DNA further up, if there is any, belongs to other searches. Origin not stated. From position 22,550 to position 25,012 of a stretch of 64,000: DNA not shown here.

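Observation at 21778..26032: Compact glycyl-radical enzyme operon with an unclassifiable co-transcribed partner protein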

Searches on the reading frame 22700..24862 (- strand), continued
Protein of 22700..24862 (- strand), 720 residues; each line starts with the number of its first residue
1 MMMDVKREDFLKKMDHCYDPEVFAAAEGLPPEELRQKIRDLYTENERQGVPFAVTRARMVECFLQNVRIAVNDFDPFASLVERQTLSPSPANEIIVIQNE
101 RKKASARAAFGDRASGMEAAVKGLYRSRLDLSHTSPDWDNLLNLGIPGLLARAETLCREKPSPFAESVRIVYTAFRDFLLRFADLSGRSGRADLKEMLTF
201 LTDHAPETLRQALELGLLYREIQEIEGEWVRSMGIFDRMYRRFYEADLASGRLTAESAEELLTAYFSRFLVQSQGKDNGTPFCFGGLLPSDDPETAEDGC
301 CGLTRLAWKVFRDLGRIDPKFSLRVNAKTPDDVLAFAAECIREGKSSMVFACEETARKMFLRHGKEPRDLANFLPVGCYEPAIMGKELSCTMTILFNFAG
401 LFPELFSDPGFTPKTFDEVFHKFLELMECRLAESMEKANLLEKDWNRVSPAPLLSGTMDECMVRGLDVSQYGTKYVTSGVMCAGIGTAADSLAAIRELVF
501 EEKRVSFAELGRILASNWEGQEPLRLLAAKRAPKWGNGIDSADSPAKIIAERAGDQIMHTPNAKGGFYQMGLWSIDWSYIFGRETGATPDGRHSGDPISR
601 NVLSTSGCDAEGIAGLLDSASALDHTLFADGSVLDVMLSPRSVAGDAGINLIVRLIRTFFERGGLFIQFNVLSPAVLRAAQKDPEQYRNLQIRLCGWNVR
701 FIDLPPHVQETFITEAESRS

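Call 74: search_solved_structures(query=A3, max_evalue=1e-30, show_alignments=4)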
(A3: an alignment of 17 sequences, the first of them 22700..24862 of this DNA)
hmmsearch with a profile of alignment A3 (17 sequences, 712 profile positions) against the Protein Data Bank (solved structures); distinct sequences matched with E-value up to 1e-30: 33.
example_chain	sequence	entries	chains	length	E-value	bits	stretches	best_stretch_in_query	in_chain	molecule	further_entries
2f3o_A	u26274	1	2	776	1.1e-134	453.7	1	114-707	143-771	pyruvate formate-lyase 2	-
1r8w_A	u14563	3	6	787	1.7e-134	453.1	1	85-710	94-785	glycerol dehydratase | B12-independent glycerol dehydratase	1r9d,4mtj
9f3w_A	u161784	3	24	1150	9.1e-131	440.7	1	126-707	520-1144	Choline trimethylamine-lyase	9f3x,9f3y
6vxc_A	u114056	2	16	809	5e-130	438.3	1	77-710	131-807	Trans-4-hydroxy-L-proline dehydratase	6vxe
8yjo_A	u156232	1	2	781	2e-129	436.3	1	70-708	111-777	Probable dehydratase PflD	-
5i2a_A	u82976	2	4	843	3.4e-129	435.5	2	69-510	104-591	Diol-dehydratase | Diol dehydratase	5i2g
8id0_A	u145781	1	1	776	1.7e-125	423.3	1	41-710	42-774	formate C-acetyltransferase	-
9rco_A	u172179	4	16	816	9.6e-124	417.5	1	85-710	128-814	Glycyl radical protein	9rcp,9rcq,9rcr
5a0z_A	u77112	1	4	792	6.5e-121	408.2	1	126-707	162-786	CHOLINE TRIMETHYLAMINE LYASE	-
5a0u_A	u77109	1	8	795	6.6e-121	408.1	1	126-707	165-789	CHOLINE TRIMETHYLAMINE LYASE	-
8iof_A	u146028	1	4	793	4.8e-119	402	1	123-709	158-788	Benzylsuccinate synthase alpha subunit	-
8id7_A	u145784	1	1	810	1.2e-116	394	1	125-710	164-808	Probable dehydratase YbiW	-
8yjn_A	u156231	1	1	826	1.3e-116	393.9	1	125-710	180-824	Probable dehydratase YbiW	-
9ht9_A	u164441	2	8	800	6.1e-116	391.7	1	69-707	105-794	Choline trimethylamine-lyase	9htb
9r0v_A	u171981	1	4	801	6.2e-116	391.7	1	69-707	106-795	Choline trimethylamine-lyase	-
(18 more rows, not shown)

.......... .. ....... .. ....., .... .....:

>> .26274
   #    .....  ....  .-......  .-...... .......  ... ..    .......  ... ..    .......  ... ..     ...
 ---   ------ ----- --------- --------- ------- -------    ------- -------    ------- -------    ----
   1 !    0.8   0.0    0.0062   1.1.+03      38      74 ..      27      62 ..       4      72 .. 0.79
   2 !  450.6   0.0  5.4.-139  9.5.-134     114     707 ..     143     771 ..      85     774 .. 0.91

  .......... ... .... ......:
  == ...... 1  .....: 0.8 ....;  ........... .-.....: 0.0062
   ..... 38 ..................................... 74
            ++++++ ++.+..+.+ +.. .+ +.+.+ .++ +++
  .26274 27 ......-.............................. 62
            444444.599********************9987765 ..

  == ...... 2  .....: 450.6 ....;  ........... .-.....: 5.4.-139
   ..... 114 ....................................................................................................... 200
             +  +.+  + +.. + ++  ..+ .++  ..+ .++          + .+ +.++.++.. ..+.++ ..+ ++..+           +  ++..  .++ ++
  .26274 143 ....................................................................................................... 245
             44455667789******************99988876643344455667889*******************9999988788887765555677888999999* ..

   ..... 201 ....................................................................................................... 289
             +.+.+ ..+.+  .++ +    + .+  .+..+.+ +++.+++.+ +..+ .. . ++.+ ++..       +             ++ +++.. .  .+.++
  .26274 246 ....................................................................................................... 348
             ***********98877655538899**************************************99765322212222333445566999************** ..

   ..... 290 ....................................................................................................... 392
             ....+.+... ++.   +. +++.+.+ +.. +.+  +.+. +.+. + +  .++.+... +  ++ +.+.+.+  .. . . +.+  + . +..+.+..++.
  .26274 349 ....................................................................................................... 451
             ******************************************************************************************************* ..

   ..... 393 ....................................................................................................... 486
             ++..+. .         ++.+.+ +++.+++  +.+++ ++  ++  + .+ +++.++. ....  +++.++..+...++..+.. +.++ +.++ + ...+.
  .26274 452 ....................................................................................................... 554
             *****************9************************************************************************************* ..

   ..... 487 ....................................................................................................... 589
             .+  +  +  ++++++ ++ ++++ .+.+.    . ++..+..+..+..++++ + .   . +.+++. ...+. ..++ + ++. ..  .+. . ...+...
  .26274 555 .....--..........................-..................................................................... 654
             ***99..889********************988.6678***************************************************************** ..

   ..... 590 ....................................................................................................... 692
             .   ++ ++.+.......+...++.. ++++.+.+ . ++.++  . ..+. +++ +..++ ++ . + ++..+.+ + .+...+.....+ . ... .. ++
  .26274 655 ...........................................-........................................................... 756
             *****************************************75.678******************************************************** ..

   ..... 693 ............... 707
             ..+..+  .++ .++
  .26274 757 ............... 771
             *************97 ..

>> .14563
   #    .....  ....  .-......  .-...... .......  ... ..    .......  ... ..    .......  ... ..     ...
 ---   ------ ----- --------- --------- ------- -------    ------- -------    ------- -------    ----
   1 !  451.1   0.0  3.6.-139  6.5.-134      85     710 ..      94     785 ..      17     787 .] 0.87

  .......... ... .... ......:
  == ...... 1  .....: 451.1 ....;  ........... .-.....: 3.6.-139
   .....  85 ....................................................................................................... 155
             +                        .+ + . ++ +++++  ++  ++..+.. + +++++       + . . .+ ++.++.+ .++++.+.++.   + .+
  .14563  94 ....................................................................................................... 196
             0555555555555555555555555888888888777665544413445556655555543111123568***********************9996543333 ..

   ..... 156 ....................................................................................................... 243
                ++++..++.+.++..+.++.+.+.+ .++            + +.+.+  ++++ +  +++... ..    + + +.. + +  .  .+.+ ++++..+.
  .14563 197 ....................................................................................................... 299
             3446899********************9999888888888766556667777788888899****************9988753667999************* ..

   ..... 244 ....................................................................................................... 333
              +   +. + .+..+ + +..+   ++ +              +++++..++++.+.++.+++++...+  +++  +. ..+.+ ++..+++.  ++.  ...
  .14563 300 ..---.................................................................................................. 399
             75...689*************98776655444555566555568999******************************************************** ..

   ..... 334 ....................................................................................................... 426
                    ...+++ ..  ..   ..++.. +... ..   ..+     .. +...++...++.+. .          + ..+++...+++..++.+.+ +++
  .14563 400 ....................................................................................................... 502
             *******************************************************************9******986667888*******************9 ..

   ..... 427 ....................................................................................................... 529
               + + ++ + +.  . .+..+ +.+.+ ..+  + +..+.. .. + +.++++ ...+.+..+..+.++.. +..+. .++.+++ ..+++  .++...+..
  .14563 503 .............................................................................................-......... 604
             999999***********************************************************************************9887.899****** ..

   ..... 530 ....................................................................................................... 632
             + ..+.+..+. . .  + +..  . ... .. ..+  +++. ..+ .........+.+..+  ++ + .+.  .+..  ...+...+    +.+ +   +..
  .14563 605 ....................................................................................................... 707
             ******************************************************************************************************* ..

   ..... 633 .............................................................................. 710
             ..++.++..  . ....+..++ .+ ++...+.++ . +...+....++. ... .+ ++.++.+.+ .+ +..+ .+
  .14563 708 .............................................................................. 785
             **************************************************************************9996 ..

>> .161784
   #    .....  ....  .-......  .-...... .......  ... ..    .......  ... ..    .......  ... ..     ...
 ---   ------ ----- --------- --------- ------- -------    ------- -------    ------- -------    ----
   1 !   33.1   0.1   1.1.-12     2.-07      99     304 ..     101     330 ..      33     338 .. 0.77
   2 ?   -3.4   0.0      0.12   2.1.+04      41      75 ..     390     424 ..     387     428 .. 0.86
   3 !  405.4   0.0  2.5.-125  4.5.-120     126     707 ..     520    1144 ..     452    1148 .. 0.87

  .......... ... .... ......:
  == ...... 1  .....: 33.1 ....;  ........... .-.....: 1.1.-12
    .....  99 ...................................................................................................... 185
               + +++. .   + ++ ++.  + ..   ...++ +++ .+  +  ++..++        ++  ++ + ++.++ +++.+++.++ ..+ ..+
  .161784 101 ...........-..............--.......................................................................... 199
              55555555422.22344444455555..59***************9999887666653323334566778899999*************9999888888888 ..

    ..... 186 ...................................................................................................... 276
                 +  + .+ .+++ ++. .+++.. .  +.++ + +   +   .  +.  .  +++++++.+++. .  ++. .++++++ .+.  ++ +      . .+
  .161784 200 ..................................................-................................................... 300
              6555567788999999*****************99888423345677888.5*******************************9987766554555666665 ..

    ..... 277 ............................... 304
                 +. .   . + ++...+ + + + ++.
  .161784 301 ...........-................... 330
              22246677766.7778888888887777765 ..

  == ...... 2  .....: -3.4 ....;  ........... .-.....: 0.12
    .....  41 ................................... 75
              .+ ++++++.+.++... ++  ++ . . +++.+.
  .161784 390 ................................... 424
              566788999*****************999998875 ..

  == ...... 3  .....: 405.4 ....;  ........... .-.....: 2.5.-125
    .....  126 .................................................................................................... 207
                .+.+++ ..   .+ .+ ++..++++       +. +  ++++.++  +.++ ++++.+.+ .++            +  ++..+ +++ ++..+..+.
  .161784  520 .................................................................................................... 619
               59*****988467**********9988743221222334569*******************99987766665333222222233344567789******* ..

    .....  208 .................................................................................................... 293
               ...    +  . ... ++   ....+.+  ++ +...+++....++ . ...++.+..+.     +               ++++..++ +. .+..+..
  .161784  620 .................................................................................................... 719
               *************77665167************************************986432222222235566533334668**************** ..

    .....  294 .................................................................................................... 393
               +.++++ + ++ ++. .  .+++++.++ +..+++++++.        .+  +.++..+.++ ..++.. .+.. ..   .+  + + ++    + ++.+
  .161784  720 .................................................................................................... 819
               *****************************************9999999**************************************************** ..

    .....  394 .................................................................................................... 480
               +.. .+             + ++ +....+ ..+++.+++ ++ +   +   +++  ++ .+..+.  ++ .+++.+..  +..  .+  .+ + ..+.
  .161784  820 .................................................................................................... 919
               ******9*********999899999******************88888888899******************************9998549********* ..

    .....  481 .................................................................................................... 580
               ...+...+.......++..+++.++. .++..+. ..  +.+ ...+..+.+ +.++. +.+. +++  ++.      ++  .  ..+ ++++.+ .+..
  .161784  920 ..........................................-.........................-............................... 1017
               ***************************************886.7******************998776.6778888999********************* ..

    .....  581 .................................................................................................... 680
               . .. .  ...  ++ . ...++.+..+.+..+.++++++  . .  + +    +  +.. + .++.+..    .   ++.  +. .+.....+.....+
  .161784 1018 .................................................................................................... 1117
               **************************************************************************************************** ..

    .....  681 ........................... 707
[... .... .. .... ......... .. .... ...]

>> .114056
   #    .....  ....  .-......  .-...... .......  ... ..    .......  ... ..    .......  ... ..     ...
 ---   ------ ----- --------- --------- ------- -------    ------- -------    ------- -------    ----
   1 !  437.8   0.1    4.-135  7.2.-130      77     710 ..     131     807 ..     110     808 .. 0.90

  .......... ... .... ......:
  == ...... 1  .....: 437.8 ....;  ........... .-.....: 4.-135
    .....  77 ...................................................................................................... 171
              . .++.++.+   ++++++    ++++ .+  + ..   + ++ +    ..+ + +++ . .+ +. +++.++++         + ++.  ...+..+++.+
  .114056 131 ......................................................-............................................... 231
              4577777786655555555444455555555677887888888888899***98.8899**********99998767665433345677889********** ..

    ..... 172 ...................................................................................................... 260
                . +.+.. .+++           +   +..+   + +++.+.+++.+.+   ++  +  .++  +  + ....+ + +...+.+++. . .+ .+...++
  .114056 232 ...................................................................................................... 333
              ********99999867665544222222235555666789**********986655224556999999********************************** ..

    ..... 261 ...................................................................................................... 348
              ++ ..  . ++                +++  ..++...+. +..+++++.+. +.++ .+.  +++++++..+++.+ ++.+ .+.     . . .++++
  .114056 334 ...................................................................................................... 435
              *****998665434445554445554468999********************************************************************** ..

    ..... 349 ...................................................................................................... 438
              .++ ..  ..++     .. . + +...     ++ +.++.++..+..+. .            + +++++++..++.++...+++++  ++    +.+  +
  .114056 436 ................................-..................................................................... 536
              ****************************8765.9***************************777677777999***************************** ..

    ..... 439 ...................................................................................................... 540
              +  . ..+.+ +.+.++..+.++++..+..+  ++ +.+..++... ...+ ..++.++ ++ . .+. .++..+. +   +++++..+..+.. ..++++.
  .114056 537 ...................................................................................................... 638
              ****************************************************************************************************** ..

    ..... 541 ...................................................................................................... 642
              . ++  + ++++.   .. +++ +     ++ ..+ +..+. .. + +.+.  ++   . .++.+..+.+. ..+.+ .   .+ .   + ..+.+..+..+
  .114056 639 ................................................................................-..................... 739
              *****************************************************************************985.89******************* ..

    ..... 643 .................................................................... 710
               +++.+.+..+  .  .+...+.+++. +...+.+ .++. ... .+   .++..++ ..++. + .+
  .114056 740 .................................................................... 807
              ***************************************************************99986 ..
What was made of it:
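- On GRE 1,2-eliminase / isomerase classes (C-x-E enzymes): His133 (SHTSPDW) aligns with the His of the G-H motif in glycerol dehydratase and HypD; CutC has Asp there (call 74).
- Closest known: Archaeoglobus fulgidus PFL2. Same: Top hit of the clade profile (454 bits, call 74).
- Checked: Trp also occurs in A. fulgidus PFL2 (call 74).
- His133 aligns with the His of the G-H motif in glycerol dehydratase and HypD, where CutC has Asp (call 74).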

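Call 100: predict_structure(alignment_id=A4)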
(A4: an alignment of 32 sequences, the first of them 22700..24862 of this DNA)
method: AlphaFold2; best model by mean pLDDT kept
length: 720 residues; sequences in the alignment: 32
mean_pLDDT: 91.3   pTM: 0.91
mean pLDDT of the five models: 91.3, 90.4, 89.5, 89.4, 88.7
residues with pLDDT >= 90: 518; 70-90: 176; 50-70: 22; < 50: 4
segments of 3 or more residues with pLDDT < 50: none
pLDDT, mean of each block of 10 residues (from residue 1): 69 86 84 95 98 98 95 89 67 92 93 83 92 89 98 97 98 98 94 97 98 97 91 96 97 95 93 81 94 90 96 89 96 95 91 97 95 89 92 93 93 97 98 97 94 97 96 94 93 97 97 96 92 87 94 97 95 81 92 87 58 85 94 88 91 95 93 89 89 81 85 70
secondary structure, 60 per line:
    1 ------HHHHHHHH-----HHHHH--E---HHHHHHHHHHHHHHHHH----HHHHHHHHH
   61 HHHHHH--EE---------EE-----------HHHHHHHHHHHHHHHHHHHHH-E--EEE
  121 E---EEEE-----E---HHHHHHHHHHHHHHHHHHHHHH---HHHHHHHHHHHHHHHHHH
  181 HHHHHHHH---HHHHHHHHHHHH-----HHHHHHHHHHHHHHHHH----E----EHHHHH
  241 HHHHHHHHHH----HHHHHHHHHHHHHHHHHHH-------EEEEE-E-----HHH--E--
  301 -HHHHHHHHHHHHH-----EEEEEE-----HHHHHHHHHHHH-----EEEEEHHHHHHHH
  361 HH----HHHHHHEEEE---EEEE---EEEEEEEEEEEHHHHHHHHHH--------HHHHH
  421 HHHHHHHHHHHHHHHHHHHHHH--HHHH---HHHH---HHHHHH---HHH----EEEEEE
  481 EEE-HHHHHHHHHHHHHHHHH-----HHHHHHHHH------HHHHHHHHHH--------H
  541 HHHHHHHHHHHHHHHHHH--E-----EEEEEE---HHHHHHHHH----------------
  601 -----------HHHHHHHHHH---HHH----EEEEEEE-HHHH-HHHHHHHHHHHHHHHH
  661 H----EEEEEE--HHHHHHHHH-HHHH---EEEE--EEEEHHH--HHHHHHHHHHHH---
elements in order (helices of 4 or more, strands of 3 or more residues): H7-14 H20-24 H31-47 H52-66 H93-113 E118-121 E125-128 H138-159 H163-188 H192-203 H209-225 H236-250 H255-273 E281-285 H302-314 E320-325 H331-342 E348-352 H353-362 H367-372 E373-376 E380-383 E387-397 H398-407 H416-442 H445-448 H452-455 H459-464 E475-483 H485-501 H507-515 H522-531 H540-558 E567-572 H576-584 H612-621 E632-638 H640-643 H645-661 E666-671 H674-682 H684-687 E691-694 E697-700 H706-717
